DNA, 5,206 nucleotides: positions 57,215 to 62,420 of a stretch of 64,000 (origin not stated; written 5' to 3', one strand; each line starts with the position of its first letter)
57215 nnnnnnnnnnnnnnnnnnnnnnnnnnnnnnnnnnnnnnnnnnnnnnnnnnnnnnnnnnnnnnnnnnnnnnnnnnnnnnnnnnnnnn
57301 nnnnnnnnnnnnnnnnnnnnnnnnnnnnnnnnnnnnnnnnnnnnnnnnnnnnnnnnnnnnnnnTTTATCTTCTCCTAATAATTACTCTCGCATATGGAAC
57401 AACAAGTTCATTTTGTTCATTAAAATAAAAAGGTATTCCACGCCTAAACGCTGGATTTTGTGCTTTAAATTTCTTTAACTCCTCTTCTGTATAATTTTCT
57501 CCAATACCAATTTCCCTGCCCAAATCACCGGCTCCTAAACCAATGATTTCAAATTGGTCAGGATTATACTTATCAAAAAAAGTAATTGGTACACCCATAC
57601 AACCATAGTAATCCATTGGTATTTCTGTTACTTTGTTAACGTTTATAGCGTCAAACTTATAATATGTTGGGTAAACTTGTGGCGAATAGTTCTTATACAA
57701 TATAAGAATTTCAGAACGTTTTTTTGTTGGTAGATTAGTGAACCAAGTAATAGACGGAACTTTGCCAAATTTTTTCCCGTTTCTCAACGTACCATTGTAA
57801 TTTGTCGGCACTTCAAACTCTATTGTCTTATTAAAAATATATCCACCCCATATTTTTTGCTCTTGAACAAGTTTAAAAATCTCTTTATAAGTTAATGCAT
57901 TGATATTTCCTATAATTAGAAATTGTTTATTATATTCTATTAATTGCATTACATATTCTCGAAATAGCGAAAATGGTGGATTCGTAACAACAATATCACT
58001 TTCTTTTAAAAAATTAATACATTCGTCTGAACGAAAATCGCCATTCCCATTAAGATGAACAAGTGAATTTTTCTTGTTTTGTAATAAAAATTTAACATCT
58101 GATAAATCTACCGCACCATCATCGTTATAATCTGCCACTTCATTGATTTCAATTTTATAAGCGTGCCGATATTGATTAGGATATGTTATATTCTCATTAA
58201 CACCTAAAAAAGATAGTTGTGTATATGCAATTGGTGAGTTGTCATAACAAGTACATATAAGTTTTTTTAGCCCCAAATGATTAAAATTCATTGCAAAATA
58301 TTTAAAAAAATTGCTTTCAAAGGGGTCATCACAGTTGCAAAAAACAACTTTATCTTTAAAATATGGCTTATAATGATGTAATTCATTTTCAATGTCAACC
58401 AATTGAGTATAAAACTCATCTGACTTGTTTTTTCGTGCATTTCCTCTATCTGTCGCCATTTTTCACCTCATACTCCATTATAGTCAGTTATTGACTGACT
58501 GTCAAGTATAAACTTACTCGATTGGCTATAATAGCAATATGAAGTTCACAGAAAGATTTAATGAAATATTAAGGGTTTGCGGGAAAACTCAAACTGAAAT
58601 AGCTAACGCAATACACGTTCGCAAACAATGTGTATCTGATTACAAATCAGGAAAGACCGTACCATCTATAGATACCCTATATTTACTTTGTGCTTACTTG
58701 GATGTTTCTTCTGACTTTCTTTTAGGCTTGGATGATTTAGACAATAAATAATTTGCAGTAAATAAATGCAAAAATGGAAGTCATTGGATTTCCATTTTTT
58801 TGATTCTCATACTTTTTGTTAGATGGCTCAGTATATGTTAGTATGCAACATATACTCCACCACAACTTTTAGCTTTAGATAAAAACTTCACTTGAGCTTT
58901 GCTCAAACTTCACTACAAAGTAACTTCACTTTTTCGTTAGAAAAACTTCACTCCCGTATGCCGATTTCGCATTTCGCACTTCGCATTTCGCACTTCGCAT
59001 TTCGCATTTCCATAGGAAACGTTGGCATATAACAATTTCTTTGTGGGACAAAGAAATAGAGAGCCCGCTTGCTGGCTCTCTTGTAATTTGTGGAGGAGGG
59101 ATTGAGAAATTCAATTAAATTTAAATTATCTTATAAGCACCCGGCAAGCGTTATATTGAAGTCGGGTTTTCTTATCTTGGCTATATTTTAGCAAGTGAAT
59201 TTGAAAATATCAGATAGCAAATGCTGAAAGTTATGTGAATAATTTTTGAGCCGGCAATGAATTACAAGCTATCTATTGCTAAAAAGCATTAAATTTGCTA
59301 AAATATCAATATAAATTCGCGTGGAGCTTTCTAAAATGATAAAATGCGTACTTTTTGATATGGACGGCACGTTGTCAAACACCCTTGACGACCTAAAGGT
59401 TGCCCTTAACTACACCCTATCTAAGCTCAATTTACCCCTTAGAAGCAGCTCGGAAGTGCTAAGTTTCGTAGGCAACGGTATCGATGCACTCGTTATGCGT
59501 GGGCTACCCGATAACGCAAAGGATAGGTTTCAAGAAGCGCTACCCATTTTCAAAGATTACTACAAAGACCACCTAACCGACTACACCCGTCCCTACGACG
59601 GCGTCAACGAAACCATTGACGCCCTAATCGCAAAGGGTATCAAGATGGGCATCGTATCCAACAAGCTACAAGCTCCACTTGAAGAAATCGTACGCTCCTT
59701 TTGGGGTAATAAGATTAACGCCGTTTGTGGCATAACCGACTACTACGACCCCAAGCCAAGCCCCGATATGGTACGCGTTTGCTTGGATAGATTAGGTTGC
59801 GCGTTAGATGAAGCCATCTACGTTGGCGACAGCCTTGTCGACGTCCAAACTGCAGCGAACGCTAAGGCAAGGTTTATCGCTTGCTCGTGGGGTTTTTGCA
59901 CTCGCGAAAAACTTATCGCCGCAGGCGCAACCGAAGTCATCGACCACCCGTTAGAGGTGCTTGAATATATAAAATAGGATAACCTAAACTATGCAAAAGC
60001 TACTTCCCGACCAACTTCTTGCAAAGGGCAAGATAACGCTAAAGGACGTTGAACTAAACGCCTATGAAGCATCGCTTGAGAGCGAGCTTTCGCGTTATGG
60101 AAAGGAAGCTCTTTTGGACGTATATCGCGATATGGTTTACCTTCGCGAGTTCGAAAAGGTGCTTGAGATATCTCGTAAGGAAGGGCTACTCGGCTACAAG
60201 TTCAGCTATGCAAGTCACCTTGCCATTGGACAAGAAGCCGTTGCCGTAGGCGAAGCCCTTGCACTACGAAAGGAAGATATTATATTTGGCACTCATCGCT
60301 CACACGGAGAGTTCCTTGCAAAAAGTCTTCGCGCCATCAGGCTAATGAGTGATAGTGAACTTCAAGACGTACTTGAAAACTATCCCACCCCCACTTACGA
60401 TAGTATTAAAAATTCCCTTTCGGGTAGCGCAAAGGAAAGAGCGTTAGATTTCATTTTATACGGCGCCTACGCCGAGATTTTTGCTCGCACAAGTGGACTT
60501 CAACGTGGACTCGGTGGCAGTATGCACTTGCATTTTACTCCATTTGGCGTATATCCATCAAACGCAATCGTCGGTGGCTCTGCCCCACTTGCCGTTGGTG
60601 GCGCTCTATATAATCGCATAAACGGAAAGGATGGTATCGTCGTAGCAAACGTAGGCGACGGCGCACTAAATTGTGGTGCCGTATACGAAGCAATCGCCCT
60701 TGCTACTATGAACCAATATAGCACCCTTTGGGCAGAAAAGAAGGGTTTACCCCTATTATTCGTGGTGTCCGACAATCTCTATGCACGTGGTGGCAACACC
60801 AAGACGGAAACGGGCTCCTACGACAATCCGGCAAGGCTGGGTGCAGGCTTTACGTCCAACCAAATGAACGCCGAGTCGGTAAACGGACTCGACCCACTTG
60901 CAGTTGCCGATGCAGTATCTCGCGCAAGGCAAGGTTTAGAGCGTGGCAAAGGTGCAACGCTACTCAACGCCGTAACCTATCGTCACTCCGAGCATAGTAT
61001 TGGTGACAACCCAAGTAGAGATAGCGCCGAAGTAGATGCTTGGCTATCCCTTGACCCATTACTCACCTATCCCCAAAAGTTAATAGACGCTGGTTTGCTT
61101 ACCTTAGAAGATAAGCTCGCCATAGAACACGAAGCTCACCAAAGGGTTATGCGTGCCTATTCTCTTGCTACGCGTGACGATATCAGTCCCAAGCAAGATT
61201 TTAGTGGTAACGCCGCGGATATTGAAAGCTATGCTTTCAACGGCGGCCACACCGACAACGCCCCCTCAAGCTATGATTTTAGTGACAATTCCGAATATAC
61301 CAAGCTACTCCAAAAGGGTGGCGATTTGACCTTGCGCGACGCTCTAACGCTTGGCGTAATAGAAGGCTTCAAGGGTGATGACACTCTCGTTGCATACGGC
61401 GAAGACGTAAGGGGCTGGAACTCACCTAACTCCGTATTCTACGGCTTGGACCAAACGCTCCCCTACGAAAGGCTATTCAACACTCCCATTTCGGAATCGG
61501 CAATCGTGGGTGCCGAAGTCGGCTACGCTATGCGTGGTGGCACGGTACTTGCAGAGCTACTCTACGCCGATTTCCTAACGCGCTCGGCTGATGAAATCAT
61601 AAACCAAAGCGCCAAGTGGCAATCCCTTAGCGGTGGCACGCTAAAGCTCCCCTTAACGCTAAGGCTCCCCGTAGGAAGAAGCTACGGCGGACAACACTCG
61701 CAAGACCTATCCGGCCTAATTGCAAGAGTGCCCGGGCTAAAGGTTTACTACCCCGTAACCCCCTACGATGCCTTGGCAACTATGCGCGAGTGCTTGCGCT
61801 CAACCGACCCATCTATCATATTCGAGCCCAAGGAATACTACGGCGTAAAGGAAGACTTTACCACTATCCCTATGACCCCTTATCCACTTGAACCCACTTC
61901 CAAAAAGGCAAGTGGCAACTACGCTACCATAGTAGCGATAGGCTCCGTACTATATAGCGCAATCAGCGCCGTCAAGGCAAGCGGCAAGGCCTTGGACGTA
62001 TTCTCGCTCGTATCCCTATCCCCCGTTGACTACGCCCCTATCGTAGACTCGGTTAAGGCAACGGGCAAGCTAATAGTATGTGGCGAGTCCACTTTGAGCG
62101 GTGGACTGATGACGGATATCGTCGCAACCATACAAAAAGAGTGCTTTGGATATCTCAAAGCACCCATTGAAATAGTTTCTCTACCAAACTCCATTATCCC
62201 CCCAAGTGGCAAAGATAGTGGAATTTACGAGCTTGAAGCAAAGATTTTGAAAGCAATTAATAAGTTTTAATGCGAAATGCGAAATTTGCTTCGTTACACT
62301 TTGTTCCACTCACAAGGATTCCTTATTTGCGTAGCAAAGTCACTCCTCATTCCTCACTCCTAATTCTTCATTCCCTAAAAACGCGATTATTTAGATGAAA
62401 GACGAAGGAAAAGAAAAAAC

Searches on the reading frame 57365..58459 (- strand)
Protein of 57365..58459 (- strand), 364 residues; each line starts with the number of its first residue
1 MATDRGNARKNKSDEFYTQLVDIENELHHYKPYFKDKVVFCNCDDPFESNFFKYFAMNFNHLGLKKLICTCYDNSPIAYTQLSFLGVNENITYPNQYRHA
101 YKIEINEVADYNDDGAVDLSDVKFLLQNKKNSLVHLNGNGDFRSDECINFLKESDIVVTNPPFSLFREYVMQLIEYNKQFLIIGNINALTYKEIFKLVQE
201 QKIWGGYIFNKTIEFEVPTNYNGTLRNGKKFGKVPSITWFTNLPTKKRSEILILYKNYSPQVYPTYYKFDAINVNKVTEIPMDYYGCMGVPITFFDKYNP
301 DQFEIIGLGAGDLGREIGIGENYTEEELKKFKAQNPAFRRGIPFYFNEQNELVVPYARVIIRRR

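Call 96: search_protein_families(library=pfam, proteins=[window:57365-58459:-], max_evalue=0.0001)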
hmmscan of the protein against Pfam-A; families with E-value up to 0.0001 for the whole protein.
window:57365-58459:- (364 aa): 1 family
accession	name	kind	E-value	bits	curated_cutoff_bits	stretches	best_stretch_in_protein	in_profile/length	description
PF13651.11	EcoRI_methylase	-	2.8e-132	441.7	26.4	1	7-363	4-344/345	Adenine-specific methyltransferase EcoRI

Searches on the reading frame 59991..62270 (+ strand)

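Call 94: search_protein_families(library=pfam, proteins=[window:59991-62270:+], max_evalue=0.00001)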
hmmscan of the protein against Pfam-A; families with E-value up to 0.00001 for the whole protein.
window:59991-62270:+ (759 aa): 3 families
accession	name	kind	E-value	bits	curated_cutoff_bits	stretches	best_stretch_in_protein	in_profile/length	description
PF00676.26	E1_dh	-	3.2e-43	148.3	22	2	161-397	67-295/300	Dehydrogenase E1 component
PF02779.29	Transket_pyr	-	6.2e-25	88.3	27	1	447-617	4-172/174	Transketolase, pyrimidine binding domain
PF02780.25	Transketolase_C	-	4.1e-17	62.7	25.9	1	640-738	7-107/124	Transketolase, C-terminal domain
